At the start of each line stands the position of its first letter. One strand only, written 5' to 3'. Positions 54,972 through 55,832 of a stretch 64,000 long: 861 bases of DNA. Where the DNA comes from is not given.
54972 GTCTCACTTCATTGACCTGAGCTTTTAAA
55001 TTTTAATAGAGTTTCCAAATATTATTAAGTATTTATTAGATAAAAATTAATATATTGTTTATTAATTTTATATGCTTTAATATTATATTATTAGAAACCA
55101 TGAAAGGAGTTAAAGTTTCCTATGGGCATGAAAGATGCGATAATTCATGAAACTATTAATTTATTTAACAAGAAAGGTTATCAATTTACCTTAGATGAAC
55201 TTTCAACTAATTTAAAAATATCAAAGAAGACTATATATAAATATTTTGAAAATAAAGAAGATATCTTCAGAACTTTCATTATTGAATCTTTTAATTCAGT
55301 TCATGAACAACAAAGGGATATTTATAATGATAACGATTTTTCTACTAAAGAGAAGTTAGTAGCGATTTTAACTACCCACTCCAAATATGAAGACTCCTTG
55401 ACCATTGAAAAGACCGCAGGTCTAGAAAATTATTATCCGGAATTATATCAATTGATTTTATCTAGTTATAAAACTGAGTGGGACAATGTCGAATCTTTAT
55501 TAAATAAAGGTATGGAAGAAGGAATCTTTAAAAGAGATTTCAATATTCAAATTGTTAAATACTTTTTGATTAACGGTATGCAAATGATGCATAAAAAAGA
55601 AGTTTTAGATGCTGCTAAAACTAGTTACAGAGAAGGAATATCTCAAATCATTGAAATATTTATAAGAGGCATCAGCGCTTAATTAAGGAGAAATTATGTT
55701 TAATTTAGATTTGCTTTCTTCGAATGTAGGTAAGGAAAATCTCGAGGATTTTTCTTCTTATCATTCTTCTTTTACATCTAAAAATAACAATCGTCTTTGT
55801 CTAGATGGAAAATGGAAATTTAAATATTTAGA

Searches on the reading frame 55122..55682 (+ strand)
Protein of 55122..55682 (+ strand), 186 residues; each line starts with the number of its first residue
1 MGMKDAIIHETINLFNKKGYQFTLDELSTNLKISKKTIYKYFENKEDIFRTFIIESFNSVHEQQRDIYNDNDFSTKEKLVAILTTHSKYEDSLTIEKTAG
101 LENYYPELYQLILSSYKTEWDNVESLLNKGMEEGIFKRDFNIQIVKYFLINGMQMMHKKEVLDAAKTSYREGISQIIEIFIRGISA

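Call 9: search_protein_families(library=pfam, proteins=[window:55122-55682:+], max_evalue=0.1)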
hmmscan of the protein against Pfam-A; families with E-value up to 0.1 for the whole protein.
window:55122-55682:+ (186 aa): 12 families
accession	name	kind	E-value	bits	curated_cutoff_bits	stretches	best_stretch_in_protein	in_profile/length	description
PF00440.29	TetR_N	-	9e-11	41.8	24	1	7-50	1-45/47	Bacterial regulatory proteins, tetR family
PF08279.18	HTH_11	-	0.001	19.4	25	1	14-42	9-36/55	HTH domain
PF08359.16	TetR_C_4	-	0.013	16.1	21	1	72-166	19-116/133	YsiA-like protein, C-terminal region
PF08280.17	HTH_Mga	-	0.016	15.6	23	1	21-49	19-47/59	M protein trans-acting positive regulator (MGA) HTH domain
PF13022.12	HTH_Tnp_1_2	-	0.023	15.3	27.9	1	12-50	16-56/122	Helix-turn-helix of insertion element transposase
PF12844.13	HTH_19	-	0.024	15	30.2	1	18-48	9-38/64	Helix-turn-helix domain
PF02796.21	HTH_7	-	0.028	15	23.8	0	31-43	31-43/45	Helix-turn-helix domain of resolvase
PF24070.1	T4_MRH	-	0.028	14.7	24.4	1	12-70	73-124/144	T4 MRH-like protein family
PF16677.11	GP3_package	-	0.043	14.4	29.4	0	21-64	33-75/105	DNA-packaging protein gp3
PF13309.12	HTH_22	-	0.044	14.3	29.6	0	24-41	44-61/63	HTH domain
PF02520.22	ANIS5_cation-bd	-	0.05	14.1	29.3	1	51-92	56-97/109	SXP/RAL-2 family protein Ani s 5-like, metal-binding domain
PF17922.6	TetR_C_17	-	0.053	14.2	26.1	1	111-164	40-94/100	Tetracyclin repressor-like, C-terminal domain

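Call 17: find_homologous_proteins(query=window:55122-55682:+, max_evalue=1e-10)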
Query window:55122-55682:+ (186 aa): 11 proteins with E <= 1e-10 among 129 candidates.
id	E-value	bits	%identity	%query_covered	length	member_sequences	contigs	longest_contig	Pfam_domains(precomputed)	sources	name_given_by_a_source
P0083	6.1e-114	396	99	100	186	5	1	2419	PF00440.30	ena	-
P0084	6.7e-46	174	47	99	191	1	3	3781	PF00440.30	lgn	-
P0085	1.6e-44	170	49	98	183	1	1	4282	PF00440.30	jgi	jgi:AcrR family transcriptional regulator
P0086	2.0e-44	170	49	98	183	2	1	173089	PF00440.30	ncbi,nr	ncbi:MAG: TetR/AcrR family transcriptional regulator [Bacillales bacterium]|nr:TetR/AcrR family tran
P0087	7.4e-33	132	37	98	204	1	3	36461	PF00440.30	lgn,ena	-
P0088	8.2e-27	112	40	99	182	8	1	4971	PF00440.30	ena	-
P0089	6.0e-25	106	40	99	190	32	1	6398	PF00440.30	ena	-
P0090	7.4e-24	103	38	99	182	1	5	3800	PF00440.30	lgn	-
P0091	6.1e-15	74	34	98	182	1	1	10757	PF00440.30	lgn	-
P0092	1.9e-14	72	35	76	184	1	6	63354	PF00440.30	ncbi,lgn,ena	-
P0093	5.7e-12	64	33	88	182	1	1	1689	PF00440.30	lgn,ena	-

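Call 18: find_encoding_contigs(protein=P0083, flank=10000, max_places=10)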
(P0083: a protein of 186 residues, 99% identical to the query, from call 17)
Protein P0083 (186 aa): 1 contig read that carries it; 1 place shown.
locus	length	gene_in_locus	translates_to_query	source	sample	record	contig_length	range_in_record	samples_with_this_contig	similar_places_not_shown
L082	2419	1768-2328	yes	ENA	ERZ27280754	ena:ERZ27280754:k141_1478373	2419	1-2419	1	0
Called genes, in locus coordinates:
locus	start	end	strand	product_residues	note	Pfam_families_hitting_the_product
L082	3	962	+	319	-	?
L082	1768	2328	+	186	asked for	PF00440:TetR_N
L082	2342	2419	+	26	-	?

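Call 19: find_encoding_contigs(protein=window:55122-55682:+, flank=3000, max_places=10)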
Protein window:55122-55682:+ (186 aa): 4 contigs read that carry it; 1 place shown.
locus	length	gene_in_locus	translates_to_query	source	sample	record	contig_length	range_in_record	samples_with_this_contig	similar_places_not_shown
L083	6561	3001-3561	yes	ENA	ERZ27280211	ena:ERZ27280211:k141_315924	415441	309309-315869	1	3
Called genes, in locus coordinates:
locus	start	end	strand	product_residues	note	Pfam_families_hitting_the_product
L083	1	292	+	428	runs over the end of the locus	PF19289:PmbA_TldD_3rd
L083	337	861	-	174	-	PF00255:GSHPx, PF00578:AhpC-TSA, PF08534:Redoxin (faint)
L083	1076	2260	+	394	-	PF10509:GalKase_gal_bdg, PF00288:GHMP_kinases_N, PF08544:GHMP_kinases_C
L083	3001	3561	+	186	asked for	PF00440:TetR_N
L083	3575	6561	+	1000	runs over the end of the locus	PF02837:Glyco_hydro_2_N, PF00703:Glyco_hydro_2, PF02836:Glyco_hydro_2_C, PF16353:LacZ_4, PF02929:Bgal_small_N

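Call 24: list_cluster_members(proteins=[window:55122-55682:+, window:53197-54381:+])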
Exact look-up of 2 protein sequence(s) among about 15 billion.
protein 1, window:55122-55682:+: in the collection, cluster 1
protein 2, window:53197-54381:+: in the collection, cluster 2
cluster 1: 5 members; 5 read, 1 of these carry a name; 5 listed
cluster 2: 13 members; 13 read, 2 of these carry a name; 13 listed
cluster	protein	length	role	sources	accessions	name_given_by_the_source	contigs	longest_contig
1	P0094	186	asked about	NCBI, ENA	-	-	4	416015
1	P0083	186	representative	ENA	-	-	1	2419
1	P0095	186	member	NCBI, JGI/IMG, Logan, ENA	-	AcrR family transcriptional regulator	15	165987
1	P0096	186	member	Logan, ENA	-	-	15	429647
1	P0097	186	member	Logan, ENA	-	-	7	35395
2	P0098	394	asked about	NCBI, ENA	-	-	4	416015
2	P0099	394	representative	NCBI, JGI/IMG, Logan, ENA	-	galactokinase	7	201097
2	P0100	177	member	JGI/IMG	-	galactokinase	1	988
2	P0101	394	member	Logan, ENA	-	-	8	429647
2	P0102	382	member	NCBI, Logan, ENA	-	-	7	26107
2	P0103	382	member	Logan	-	-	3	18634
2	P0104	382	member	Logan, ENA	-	-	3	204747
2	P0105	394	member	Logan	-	-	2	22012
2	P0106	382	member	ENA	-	-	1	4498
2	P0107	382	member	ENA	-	-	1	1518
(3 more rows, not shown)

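Call 25: find_encoding_contigs(protein=P0095, flank=3000, max_places=10)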
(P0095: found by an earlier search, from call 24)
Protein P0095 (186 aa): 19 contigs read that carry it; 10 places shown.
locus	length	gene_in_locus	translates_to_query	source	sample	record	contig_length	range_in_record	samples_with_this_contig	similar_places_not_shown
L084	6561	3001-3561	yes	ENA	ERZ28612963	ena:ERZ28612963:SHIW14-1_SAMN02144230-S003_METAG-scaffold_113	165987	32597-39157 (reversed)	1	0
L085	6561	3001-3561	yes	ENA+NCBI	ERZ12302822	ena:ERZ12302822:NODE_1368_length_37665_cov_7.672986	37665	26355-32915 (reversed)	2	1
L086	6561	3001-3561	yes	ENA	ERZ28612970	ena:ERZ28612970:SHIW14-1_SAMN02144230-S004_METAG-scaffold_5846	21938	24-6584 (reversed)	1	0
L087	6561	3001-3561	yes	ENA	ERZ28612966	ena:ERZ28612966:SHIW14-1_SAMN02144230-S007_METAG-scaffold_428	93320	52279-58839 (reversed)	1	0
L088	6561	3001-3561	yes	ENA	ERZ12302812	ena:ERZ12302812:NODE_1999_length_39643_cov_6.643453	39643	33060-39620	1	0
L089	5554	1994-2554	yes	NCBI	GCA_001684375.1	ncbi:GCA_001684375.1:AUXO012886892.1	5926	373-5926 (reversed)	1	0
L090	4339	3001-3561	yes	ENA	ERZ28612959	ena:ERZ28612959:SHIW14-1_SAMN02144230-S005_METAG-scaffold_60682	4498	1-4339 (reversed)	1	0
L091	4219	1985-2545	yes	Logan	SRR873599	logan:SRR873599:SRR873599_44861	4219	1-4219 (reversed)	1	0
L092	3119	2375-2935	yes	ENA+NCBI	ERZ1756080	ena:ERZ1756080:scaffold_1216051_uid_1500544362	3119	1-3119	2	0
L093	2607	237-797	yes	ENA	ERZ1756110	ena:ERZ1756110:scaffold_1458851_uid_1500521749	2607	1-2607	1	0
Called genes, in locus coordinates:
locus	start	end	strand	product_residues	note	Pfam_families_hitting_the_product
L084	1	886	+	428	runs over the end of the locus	PF19289:PmbA_TldD_3rd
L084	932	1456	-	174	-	PF00255:GSHPx, PF00578:AhpC-TSA, PF08534:Redoxin (faint)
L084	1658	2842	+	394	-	PF10509:GalKase_gal_bdg, PF00288:GHMP_kinases_N, PF08544:GHMP_kinases_C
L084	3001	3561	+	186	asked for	PF00440:TetR_N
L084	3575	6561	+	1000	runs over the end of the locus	PF02837:Glyco_hydro_2_N, PF00703:Glyco_hydro_2, PF02836:Glyco_hydro_2_C, PF16353:LacZ_4, PF02929:Bgal_small_N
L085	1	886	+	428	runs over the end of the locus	PF19289:PmbA_TldD_3rd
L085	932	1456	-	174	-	PF00255:GSHPx, PF00578:AhpC-TSA, PF08534:Redoxin (faint)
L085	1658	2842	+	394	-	PF10509:GalKase_gal_bdg, PF00288:GHMP_kinases_N, PF08544:GHMP_kinases_C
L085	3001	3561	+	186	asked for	PF00440:TetR_N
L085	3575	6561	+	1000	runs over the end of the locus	PF02837:Glyco_hydro_2_N, PF00703:Glyco_hydro_2, PF02836:Glyco_hydro_2_C, PF16353:LacZ_4, PF02929:Bgal_small_N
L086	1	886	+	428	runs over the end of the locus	PF19289:PmbA_TldD_3rd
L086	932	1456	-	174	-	PF00255:GSHPx, PF00578:AhpC-TSA, PF08534:Redoxin (faint)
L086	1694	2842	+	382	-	PF10509:GalKase_gal_bdg, PF00288:GHMP_kinases_N, PF08544:GHMP_kinases_C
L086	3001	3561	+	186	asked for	PF00440:TetR_N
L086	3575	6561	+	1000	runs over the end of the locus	PF02837:Glyco_hydro_2_N, PF00703:Glyco_hydro_2, PF02836:Glyco_hydro_2_C, PF16353:LacZ_4, PF02929:Bgal_small_N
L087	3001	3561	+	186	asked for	PF00440:TetR_N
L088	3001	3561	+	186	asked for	PF00440:TetR_N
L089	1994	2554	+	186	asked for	PF00440:TetR_N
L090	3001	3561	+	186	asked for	PF00440:TetR_N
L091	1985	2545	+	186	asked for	PF00440:TetR_N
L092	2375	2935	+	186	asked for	PF00440:TetR_N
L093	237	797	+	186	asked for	PF00440:TetR_N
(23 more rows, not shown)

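Call 26: find_encoding_contigs(protein=P0096, flank=3000, max_places=10)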
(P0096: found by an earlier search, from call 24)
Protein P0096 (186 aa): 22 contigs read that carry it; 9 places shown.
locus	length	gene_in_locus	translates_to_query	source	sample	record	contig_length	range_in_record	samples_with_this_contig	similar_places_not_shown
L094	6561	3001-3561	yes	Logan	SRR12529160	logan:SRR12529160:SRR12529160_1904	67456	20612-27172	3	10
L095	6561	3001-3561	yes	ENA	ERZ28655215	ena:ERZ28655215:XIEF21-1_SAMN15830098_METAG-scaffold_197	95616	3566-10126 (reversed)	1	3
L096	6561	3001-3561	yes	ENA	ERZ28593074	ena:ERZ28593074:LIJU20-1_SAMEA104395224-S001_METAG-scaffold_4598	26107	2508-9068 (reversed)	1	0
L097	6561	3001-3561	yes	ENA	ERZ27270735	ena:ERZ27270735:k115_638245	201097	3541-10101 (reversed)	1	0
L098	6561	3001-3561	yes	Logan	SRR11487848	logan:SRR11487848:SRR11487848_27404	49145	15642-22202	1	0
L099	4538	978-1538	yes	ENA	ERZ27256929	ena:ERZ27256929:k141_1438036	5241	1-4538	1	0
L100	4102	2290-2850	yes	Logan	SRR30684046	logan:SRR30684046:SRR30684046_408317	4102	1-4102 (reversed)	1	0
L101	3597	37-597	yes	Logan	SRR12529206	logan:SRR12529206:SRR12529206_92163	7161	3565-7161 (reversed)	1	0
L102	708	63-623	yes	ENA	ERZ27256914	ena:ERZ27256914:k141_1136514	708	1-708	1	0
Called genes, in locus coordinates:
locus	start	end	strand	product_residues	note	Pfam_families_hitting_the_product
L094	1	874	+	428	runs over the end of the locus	PF19289:PmbA_TldD_3rd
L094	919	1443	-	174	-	PF00255:GSHPx, PF00578:AhpC-TSA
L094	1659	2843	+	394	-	PF10509:GalKase_gal_bdg, PF00288:GHMP_kinases_N, PF08544:GHMP_kinases_C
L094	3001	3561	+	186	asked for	PF00440:TetR_N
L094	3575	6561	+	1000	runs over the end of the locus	PF02837:Glyco_hydro_2_N, PF00703:Glyco_hydro_2, PF02836:Glyco_hydro_2_C, PF16353:LacZ_4, PF02929:Bgal_small_N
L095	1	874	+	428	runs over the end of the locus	PF19289:PmbA_TldD_3rd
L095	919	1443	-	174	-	PF00255:GSHPx, PF00578:AhpC-TSA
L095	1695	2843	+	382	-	PF10509:GalKase_gal_bdg, PF00288:GHMP_kinases_N, PF08544:GHMP_kinases_C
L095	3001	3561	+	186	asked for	PF00440:TetR_N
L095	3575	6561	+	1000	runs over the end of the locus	PF02837:Glyco_hydro_2_N, PF00703:Glyco_hydro_2, PF02836:Glyco_hydro_2_C, PF16353:LacZ_4, PF02929:Bgal_small_N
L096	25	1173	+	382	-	PF10509:GalKase_gal_bdg, PF00288:GHMP_kinases_N, PF08544:GHMP_kinases_C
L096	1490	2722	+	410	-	PF13173:AAA_14, PF13635:DUF4143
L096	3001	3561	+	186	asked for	PF00440:TetR_N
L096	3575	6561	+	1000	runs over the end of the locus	PF02837:Glyco_hydro_2_N, PF00703:Glyco_hydro_2, PF02836:Glyco_hydro_2_C, PF16353:LacZ_4, PF02929:Bgal_small_N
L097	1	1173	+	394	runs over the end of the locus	PF10509:GalKase_gal_bdg, PF00288:GHMP_kinases_N, PF08544:GHMP_kinases_C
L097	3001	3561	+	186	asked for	PF00440:TetR_N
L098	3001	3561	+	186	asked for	PF00440:TetR_N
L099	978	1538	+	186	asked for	PF00440:TetR_N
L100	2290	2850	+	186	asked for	PF00440:TetR_N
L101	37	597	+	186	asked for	PF00440:TetR_N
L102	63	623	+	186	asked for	PF00440:TetR_N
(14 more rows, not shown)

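Call 27: find_encoding_contigs(protein=P0097, flank=3000, max_places=10)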
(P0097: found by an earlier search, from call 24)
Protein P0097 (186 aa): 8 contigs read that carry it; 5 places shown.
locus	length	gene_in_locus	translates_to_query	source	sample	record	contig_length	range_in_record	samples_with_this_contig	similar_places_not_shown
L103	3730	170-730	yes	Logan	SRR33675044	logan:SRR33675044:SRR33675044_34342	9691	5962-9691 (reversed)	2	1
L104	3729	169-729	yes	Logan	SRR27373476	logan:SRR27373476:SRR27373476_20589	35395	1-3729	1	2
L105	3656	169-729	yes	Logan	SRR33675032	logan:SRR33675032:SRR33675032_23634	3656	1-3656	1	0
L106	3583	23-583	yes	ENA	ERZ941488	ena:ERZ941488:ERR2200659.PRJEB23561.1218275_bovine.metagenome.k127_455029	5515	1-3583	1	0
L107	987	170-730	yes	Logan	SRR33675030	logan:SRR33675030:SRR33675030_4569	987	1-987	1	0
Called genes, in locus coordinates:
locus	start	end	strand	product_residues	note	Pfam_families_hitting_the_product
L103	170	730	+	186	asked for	PF00440:TetR_N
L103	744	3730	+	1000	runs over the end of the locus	PF02837:Glyco_hydro_2_N, PF00703:Glyco_hydro_2, PF02836:Glyco_hydro_2_C, PF16353:LacZ_4, PF02929:Bgal_small_N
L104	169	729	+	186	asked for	PF00440:TetR_N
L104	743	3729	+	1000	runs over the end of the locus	PF02837:Glyco_hydro_2_N, PF00703:Glyco_hydro_2, PF02836:Glyco_hydro_2_C, PF16353:LacZ_4, PF02929:Bgal_small_N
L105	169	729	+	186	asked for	PF00440:TetR_N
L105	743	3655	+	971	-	?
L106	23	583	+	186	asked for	PF00440:TetR_N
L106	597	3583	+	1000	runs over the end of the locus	PF02837:Glyco_hydro_2_N, PF00703:Glyco_hydro_2, PF02836:Glyco_hydro_2_C, PF16353:LacZ_4, PF02929:Bgal_small_N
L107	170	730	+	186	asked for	PF00440:TetR_N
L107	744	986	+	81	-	?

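Call 32: find_homologous_proteins(query=L096:1490-2719:+, max_evalue=1e-60)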
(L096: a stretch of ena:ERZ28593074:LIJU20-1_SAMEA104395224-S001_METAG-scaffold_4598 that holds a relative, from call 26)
Query L096:1490-2719:+ (410 aa): 7996 proteins with E <= 1e-60 among 8000 candidates; the best 120 are listed.
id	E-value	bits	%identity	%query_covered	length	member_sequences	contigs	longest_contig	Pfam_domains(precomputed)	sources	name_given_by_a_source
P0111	3.0e-267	904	100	100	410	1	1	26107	PF13173.13,PF13635.13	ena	-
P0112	4.0e-267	903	100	100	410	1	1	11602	PF13173.13,PF13635.13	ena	-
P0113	1.8e-266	901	100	100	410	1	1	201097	PF13173.13,PF13635.13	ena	-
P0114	4.3e-263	890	98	100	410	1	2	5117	PF13173.13,PF13635.13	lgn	-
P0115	1.5e-262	888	98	100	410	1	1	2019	PF13173.13,PF13635.13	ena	-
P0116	1.9e-219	746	80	100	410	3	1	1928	PF13173.13,PF13635.13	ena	-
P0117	7.9e-189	646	70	100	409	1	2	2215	PF13173.13,PF13635.13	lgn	-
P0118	1.8e-188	644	70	100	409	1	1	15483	PF13173.13,PF13635.13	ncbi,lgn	-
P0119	3.6e-188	643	70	100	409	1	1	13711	PF13173.13,PF13635.13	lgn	-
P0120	6.1e-188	643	70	100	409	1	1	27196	PF13173.13,PF13635.13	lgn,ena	-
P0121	1.2e-187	642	70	100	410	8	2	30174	PF13173.13,PF13635.13,PF01637.25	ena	-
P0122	1.4e-187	641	70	100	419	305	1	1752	PF13173.13,PF13635.13,PF01637.25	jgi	-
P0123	9.4e-187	639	69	100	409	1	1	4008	PF13173.13,PF13635.13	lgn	-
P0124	6.7e-186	636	69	100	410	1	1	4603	PF13173.13,PF13635.13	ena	-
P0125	1.0e-185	635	69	100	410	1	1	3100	PF13173.13,PF13635.13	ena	-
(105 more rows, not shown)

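Call 33: find_encoding_contigs(protein=P0112, flank=4000, max_places=6)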
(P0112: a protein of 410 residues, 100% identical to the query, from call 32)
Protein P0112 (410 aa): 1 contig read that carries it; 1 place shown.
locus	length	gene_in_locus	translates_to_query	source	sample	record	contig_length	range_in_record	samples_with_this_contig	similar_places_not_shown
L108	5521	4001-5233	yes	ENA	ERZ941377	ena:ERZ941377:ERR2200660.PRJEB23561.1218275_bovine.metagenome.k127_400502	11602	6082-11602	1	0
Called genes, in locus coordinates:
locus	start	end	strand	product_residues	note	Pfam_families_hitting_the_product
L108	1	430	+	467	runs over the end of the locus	PF19289:PmbA_TldD_3rd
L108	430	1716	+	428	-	PF19289:PmbA_TldD_3rd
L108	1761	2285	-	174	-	PF00255:GSHPx, PF00578:AhpC-TSA, PF08534:Redoxin (faint)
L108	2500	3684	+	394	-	PF10509:GalKase_gal_bdg, PF00288:GHMP_kinases_N, PF08544:GHMP_kinases_C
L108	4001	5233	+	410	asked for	PF13173:AAA_14, PF13635:DUF4143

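Call 34: find_encoding_contigs(protein=P0114, flank=4000, max_places=6)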
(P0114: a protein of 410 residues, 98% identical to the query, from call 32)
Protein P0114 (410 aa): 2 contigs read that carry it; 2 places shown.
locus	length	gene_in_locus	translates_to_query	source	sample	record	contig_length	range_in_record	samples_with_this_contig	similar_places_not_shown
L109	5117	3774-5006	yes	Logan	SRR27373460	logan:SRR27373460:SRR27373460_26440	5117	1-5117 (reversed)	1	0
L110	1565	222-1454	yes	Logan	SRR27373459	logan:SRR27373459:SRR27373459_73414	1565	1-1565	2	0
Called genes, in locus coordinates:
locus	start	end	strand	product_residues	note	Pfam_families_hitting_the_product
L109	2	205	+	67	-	?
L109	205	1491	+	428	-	PF19289:PmbA_TldD_3rd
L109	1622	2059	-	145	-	PF00255:GSHPx, PF00578:AhpC-TSA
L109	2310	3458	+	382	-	PF10509:GalKase_gal_bdg, PF00288:GHMP_kinases_N, PF08544:GHMP_kinases_C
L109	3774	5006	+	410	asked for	PF13173:AAA_14, PF13635:DUF4143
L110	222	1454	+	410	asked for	PF13173:AAA_14, PF13635:DUF4143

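Call 35: find_encoding_contigs(protein=P0116, flank=4000, max_places=6)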
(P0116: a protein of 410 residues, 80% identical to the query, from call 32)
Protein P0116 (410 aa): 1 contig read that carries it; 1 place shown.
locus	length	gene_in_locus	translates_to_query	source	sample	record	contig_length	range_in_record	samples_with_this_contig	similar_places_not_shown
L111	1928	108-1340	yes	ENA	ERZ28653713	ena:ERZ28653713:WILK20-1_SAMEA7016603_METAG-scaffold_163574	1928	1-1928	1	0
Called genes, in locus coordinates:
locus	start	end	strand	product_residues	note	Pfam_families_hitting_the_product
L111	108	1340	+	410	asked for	PF13173:AAA_14, PF13635:DUF4143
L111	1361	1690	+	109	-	PF04221:RelB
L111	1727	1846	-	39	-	-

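Call 38: search_protein_families(library=padloc, proteins=[L096:1490-2719:+], max_evalue=0.01)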
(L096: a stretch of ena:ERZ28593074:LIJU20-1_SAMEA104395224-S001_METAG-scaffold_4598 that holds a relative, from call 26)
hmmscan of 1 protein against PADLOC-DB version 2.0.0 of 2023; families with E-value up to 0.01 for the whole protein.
L096:1490-2719:+ (410 aa): 7 families
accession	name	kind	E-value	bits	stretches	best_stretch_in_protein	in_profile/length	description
PDLC04787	PDC-S01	-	1.5e-130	433.8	1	1-406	6-408/412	-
PDLC04789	PDC-S01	-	1.8e-28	97.6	1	24-294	20-268/375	-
PDLC04791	PDC-S01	-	1.3e-18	64.9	1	5-303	3-289/395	-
PDLC04790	PDC-S01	-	4.3e-15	53.4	1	25-298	31-296/422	-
PDLC04786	PDC-S01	-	1e-08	32.3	1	25-154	24-155/439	-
PDLC04788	PDC-S01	-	6.8e-08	29.8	1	25-274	23-281/448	-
PDLC04792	PDC-S01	-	1.3e-05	22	1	13-156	10-155/452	-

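Call 39: search_protein_families(library=ncbifam, proteins=[L096:1490-2719:+], max_evalue=0.01)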
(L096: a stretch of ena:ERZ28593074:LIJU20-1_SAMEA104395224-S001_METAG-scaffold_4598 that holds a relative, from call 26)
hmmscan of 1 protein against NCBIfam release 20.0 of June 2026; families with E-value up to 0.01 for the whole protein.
L096:1490-2719:+ (410 aa): 0 families

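Call 54: search_protein_families(library=pfam, proteins=[L096:1490-2719:+], max_evalue=0.001)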
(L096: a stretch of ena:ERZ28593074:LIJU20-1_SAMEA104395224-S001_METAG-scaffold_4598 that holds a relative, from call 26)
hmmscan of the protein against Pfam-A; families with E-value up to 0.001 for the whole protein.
L096:1490-2719:+ (410 aa): 3 families
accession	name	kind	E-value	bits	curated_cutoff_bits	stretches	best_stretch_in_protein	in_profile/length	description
PF13173.12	AAA_14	-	2.1e-29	102.6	27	1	23-152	4-128/129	AAA domain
PF13635.12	DUF4143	-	4.7e-11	43.1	28.1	1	205-355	1-159/160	Domain of unknown function (DUF4143)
PF01637.24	ATPase_2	-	0.00032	21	33.2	1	4-88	2-88/225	ATPase domain predominantly from Archaea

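Call 67: find_encoding_contigs(protein=P0103, flank=5000, max_places=6)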
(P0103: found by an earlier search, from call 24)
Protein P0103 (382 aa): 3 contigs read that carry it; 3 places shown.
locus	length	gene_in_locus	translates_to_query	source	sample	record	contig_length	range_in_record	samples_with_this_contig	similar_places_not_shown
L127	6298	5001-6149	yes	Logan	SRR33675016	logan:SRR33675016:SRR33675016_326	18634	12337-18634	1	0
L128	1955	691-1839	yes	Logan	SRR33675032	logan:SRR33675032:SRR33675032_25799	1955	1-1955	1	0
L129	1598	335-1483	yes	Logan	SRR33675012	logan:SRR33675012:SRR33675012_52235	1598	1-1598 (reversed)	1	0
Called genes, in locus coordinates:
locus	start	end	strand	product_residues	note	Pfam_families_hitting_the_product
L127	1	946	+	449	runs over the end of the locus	-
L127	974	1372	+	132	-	-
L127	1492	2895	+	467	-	PF19289:PmbA_TldD_3rd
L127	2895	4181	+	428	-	PF19289:PmbA_TldD_3rd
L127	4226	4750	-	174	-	PF00255:GSHPx, PF00578:AhpC-TSA, PF08534:Redoxin (faint)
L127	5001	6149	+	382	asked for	PF10509:GalKase_gal_bdg, PF00288:GHMP_kinases_N, PF08544:GHMP_kinases_C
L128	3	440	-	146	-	?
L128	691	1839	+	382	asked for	PF10509:GalKase_gal_bdg, PF00288:GHMP_kinases_N, PF08544:GHMP_kinases_C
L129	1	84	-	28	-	?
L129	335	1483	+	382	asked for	PF10509:GalKase_gal_bdg, PF00288:GHMP_kinases_N, PF08544:GHMP_kinases_C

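Call 68: find_encoding_contigs(protein=P0105, flank=5000, max_places=6)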
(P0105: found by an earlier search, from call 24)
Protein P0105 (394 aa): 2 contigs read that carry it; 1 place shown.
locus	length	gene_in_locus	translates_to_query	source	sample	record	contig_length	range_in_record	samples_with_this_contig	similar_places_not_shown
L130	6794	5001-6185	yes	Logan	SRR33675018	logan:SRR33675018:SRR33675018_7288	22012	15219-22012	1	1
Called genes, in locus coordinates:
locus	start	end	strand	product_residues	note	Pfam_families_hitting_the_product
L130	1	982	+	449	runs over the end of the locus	-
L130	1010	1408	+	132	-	-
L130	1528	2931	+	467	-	PF19289:PmbA_TldD_3rd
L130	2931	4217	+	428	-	PF19289:PmbA_TldD_3rd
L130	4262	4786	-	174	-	PF00255:GSHPx, PF00578:AhpC-TSA, PF08534:Redoxin (faint)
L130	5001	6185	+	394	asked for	PF10509:GalKase_gal_bdg, PF00288:GHMP_kinases_N, PF08544:GHMP_kinases_C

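Call 70: find_encoding_contigs(protein=P0115, flank=3000, max_places=6)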
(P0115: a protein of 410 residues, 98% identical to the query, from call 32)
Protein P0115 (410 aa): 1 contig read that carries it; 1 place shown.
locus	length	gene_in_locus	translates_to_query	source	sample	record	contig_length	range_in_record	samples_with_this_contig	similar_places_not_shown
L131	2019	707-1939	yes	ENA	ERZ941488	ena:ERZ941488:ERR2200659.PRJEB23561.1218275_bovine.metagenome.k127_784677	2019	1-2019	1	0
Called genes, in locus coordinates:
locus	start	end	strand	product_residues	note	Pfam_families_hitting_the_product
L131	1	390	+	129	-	?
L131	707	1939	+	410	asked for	PF13173:AAA_14, PF13635:DUF4143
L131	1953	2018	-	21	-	?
